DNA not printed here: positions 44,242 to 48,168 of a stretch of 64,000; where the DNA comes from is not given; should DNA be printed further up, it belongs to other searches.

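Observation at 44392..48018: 1208-aa secreted mosaic protein built from several families of short reiterated peptide motifs: the best candidate for something undescribed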

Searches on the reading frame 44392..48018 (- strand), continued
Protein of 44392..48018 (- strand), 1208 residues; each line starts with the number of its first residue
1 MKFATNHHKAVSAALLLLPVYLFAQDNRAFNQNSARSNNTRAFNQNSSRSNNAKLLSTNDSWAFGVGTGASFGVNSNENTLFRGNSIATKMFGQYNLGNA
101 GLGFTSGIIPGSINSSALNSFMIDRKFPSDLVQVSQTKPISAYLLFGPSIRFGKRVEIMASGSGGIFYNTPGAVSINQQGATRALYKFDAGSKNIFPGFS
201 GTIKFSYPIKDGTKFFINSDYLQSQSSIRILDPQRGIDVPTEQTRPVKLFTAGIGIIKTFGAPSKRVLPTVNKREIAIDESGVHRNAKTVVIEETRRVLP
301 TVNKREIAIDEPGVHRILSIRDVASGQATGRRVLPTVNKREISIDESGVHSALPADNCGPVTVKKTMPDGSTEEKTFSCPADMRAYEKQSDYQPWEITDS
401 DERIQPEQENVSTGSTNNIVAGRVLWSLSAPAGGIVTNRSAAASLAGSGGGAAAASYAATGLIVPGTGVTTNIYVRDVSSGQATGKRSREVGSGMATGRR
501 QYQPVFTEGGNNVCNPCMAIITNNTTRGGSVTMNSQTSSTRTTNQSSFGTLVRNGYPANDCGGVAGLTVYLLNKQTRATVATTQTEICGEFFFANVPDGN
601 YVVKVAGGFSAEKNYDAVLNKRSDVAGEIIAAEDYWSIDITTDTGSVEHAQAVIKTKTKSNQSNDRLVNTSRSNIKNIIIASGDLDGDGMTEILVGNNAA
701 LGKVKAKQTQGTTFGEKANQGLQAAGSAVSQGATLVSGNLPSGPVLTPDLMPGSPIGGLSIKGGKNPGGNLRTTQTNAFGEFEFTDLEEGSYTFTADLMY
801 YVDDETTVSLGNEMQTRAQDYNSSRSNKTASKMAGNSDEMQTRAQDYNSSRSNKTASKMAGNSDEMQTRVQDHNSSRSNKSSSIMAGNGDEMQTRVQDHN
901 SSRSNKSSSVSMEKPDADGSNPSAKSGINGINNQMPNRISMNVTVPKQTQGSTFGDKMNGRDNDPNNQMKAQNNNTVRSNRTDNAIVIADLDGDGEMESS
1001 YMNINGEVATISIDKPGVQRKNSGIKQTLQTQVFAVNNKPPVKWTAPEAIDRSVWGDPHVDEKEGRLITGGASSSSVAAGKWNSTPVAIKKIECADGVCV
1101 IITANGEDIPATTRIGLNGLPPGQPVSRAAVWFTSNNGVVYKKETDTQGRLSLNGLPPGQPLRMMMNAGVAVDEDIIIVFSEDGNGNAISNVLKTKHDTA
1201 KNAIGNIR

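Call 15: find_encoding_contigs(protein=P0022, flank=10000, max_places=2)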
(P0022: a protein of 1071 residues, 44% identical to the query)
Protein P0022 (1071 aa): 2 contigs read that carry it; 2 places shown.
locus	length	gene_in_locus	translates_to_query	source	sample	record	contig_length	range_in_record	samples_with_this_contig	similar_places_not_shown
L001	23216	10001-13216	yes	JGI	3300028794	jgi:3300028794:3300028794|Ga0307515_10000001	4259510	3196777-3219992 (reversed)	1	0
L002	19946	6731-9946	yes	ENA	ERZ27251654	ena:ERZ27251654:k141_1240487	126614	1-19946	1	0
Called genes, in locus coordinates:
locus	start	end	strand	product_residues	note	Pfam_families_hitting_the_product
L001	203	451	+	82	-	-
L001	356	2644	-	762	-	PF04851:ResIII (weak), PF00270:DEAD, PF00271:Helicase_C, PF16124:RecQ_Zn_bind, PF09382:RQC, PF00570:HRDC, PF21220:RecQ-1-like_HTH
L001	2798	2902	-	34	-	-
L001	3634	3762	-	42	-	-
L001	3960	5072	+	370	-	PF04245:NA37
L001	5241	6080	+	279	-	PF04228:Zn_peptidase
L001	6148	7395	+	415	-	PF01494:FAD_binding_3, PF22578:GGR_cat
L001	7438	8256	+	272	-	PF00248:Aldo_ket_red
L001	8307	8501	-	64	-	-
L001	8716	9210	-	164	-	-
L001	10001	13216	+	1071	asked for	PF13620:CarboxypepD_reg (weak), PF13715:CarbopepD_reg_2 (faint), PF17210:SdrD_B (faint), PF22904:NOMO1-like_2nd (faint)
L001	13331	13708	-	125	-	PF14325:DUF4383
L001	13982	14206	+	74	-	-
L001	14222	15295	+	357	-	-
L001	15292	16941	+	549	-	PF04675:DNA_ligase_A_N, PF01068:DNA_ligase_A_M, PF04679:DNA_ligase_A_C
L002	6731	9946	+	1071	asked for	PF13620:CarboxypepD_reg (weak), PF13715:CarbopepD_reg_2 (faint), PF17210:SdrD_B (faint), PF22904:NOMO1-like_2nd (faint)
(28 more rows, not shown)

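Call 16: find_encoding_contigs(protein=P0117, flank=10000, max_places=2)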
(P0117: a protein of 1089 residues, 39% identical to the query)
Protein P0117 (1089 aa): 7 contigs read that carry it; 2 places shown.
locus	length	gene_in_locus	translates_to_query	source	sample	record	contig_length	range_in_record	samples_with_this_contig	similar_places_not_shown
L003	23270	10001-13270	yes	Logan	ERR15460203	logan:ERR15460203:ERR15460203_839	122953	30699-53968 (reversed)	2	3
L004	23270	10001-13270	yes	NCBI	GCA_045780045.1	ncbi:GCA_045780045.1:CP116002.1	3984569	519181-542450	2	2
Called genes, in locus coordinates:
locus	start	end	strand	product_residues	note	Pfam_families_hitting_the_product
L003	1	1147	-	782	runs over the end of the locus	PF13620:CarboxypepD_reg, PF13715:CarbopepD_reg_2, PF07715:Plug (faint), PF00593:TonB_dep_Rec_b-barrel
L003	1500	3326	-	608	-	PF07660:STN (faint), PF13715:CarbopepD_reg_2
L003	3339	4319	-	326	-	PF04773:FecR, PF16344:FecR_C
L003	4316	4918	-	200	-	PF04542:Sigma70_r2, PF08281:Sigma70_r4_2, PF04545:Sigma70_r4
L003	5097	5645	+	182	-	PF11322:DUF3124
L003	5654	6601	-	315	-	PF12833:HTH_18, PF00165:HTH_AraC (weak)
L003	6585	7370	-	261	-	-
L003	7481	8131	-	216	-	PF01292:Ni_hydr_CYTB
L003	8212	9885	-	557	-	PF02310:B12-binding, PF04055:Radical_SAM, PF13311:DUF4080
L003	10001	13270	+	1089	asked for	PF17210:SdrD_B (faint), PF13620:CarboxypepD_reg (faint), PF22904:NOMO1-like_2nd (faint), PF13517:FG-GAP_3 (faint)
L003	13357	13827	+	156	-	PF21982:RecX_HTH1 (faint), PF02631:RecX_HTH2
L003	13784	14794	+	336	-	PF09982:LpxR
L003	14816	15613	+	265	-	PF00795:CN_hydrolase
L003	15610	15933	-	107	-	-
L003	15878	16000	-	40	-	-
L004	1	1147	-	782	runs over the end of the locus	PF13620:CarboxypepD_reg, PF13715:CarbopepD_reg_2, PF07715:Plug (faint), PF00593:TonB_dep_Rec_b-barrel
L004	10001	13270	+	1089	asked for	PF17210:SdrD_B (faint), PF13620:CarboxypepD_reg (faint), PF22904:NOMO1-like_2nd (faint), PF13517:FG-GAP_3 (faint)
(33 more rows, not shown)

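Call 17: find_encoding_contigs(protein=P0104, flank=10000, max_places=2)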
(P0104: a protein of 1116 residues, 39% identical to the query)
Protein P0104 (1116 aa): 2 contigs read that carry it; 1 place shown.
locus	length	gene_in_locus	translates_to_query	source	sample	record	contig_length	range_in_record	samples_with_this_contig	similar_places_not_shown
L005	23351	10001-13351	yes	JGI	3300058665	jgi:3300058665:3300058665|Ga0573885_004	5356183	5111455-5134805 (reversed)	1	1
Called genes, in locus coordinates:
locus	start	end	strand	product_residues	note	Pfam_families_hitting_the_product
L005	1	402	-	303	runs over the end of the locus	PF00291:PALP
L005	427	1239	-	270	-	PF00132:Hexapep (faint)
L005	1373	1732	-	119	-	PF03960:ArsC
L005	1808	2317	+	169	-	PF04542:Sigma70_r2, PF08281:Sigma70_r4_2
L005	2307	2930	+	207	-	-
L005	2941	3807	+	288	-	PF01963:TraB_PrgY_gumN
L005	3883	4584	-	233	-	-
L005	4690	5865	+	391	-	PF02463:SMC_N (faint), PF13304:AAA_21 (faint), PF00005:ABC_tran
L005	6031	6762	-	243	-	PF00756:Esterase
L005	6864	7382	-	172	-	PF00210:Ferritin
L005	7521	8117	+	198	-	PF08712:Nfu_N, PF01106:NifU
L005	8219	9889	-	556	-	PF02310:B12-binding, PF04055:Radical_SAM, PF13311:DUF4080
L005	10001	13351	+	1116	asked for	PF17210:SdrD_B (faint), PF22904:NOMO1-like_2nd (faint), PF13620:CarboxypepD_reg (faint)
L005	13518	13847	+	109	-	PF20391:DUF6686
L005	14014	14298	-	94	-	-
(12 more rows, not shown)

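Call 18: find_encoding_contigs(protein=P0003, flank=8000, max_places=1)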
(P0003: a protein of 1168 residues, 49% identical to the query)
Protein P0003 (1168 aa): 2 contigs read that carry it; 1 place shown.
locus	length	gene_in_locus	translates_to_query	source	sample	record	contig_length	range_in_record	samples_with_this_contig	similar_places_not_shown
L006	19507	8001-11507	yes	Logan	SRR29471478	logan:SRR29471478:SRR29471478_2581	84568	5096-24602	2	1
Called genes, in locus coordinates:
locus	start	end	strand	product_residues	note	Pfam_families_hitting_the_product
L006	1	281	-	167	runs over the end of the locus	-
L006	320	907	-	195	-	PF00406:ADK, PF13207:AAA_17, PF13238:AAA_18 (weak), PF13671:AAA_33 (weak)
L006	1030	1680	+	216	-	PF01641:SelR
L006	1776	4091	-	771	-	PF00041:fn3 (faint), PF25059:FN3_DSCAM-DSCAML_C (faint), PF16656:Pur_ac_phosph_N (faint), PF16974:NAR2 (faint), PF10179:NDNF (faint), PF09603:Fib_succ_major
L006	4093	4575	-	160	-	PF18962:Por_Secre_tail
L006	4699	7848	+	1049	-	PF14870:PSII_BNR (faint), PF02012:BNR (faint), PF15902:Sortilin-Vps10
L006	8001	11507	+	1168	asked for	PF07714:PK_Tyr_Ser-Thr (faint), PF13517:FG-GAP_3 (faint), PF09430:EMC7_beta-sandw (faint), PF11974:bMG3 (faint), PF13620:CarboxypepD_reg (weak), PF13715:CarbopepD_reg_2 (faint), PF17210:SdrD_B (faint), PF13620:CarboxypepD_reg (weak), +2 more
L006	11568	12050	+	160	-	PF21982:RecX_HTH1 (faint), PF02631:RecX_HTH2, PF21981:RecX_HTH3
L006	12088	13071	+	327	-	PF09982:LpxR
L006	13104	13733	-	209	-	PF02308:MgtC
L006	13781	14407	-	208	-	PF00302:CAT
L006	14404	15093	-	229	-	PF00702:Hydrolase, PF13419:HAD_2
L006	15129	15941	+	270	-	PF00795:CN_hydrolase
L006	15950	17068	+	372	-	PF01979:Amidohydro_1, PF07969:Amidohydro_3 (weak)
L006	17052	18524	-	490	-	PF03572:Peptidase_S41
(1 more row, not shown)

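Call 19: find_encoding_contigs(protein=P0011, flank=8000, max_places=1)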
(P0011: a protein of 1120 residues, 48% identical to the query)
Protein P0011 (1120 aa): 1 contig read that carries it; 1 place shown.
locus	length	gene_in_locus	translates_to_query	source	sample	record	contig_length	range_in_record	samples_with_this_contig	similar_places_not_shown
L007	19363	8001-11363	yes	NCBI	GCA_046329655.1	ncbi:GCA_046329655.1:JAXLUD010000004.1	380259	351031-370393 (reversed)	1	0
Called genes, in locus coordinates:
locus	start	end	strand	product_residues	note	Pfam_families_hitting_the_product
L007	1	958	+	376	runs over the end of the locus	-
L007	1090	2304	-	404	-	PF13620:CarboxypepD_reg, PF13715:CarbopepD_reg_2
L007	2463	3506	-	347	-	PF08240:ADH_N, PF01262:AlaDh_PNT_C (weak), PF02826:2-Hacid_dh_C (weak), PF00107:ADH_zinc_N, PF13602:ADH_zinc_N_2 (weak)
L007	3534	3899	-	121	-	PF03992:ABM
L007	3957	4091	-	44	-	-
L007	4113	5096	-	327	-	PF00248:Aldo_ket_red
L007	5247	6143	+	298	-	PF00165:HTH_AraC (weak), PF12833:HTH_18, PF00165:HTH_AraC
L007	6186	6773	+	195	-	-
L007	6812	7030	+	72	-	-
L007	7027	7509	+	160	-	PF12867:DinB_2 (weak)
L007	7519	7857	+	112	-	PF10823:DUF2568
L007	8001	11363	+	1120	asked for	PF13620:CarboxypepD_reg (faint), PF17210:SdrD_B (faint), PF22904:NOMO1-like_2nd (faint), PF13715:CarbopepD_reg_2 (faint), PF01839:FG-GAP (faint)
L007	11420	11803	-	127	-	PF08327:AHSA1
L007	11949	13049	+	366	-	-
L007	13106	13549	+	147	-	-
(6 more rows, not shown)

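Call 20: find_encoding_contigs(protein=P0001, flank=8000, max_places=1)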
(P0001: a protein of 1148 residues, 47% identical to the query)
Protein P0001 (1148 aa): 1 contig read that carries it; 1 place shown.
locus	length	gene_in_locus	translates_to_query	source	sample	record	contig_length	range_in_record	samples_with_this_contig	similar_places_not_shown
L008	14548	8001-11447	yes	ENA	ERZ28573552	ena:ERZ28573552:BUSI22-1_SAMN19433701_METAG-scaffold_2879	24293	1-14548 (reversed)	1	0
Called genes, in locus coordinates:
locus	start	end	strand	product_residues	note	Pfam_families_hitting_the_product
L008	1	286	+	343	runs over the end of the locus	PF08450:SGL (faint), PF01436:NHL (faint)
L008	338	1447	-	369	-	PF01544:CorA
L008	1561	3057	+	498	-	PF01694:Rhomboid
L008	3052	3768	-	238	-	PF02348:CTP_transf_3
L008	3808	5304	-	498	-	PF00251:Glyco_hydro_32N, PF08244:Glyco_hydro_32C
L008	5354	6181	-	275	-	PF04116:FA_hydroxylase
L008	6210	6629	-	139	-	PF09413:DUF2007 (weak)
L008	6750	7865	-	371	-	PF00712:DNA_pol3_beta, PF02767:DNA_pol3_beta_2, PF02768:DNA_pol3_beta_3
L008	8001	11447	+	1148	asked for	PF07714:PK_Tyr_Ser-Thr (faint), PF11974:bMG3 (faint), PF09430:EMC7_beta-sandw (faint), PF13715:CarbopepD_reg_2 (faint), PF17802:SpaA (faint), PF22904:NOMO1-like_2nd (faint), PF13620:CarboxypepD_reg (weak), PF17210:SdrD_B (weak)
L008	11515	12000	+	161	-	PF02631:RecX_HTH2, PF21981:RecX_HTH3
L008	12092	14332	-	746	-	PF00930:DPPIV_N, PF00756:Esterase (weak), PF00326:Peptidase_S9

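Call 22: search_solved_structures(query=P0117, max_evalue=10, show_alignments=4)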
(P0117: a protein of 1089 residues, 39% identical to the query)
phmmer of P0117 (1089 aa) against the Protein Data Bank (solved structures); distinct sequences matched with E-value up to 10: 1.
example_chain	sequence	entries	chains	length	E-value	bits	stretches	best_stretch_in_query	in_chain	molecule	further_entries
5urw_11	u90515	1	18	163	0.72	11.1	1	465-482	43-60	Hcp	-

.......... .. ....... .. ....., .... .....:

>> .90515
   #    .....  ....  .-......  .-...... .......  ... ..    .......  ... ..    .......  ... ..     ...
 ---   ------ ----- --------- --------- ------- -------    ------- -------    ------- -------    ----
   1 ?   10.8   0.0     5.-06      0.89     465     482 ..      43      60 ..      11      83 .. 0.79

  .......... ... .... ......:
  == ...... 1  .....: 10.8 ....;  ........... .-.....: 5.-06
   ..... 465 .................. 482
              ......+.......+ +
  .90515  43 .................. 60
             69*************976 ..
